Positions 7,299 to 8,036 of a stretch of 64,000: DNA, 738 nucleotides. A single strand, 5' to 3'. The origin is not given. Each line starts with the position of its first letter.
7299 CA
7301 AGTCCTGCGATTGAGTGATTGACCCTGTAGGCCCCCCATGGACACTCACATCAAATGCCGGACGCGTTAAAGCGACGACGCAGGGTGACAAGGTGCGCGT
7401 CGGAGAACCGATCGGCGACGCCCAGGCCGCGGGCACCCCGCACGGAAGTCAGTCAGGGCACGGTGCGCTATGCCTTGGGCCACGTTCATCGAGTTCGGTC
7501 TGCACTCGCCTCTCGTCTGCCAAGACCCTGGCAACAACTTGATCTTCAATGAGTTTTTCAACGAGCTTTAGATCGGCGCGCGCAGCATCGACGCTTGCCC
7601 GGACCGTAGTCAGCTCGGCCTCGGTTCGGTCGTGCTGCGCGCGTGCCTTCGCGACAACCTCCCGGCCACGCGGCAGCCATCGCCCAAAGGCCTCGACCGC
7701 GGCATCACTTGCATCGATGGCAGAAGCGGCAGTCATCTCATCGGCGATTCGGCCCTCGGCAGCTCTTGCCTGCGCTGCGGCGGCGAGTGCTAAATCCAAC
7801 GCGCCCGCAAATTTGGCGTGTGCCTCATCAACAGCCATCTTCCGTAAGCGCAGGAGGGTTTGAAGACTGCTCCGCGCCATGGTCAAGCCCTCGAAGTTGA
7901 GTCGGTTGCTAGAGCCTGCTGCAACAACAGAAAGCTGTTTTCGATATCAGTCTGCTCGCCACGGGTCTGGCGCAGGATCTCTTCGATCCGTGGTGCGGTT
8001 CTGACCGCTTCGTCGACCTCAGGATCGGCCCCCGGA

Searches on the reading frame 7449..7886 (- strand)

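Call 4: search_protein_families(library=pfam, proteins=[window:7449-7886:-], max_evalue=0.01)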
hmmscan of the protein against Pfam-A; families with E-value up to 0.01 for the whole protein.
window:7449-7886:- (145 aa): 1 family
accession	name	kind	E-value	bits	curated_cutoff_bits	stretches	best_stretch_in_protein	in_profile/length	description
PF02050.21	FliJ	-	5.2e-05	23.9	28.4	1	34-134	15-117/123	Flagellar FliJ protein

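Call 5: search_protein_families(library=ncbifam, proteins=[window:7449-7886:-], max_evalue=0.01)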
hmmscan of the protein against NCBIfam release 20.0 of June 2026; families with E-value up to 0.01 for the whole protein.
window:7449-7886:- (145 aa): 1 family
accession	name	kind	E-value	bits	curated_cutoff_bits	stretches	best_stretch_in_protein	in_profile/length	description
TIGR02473.1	flagell_FliJ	equivalog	4.4e-06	27.1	50.45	1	6-134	2-133/141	flagellar export protein FliJ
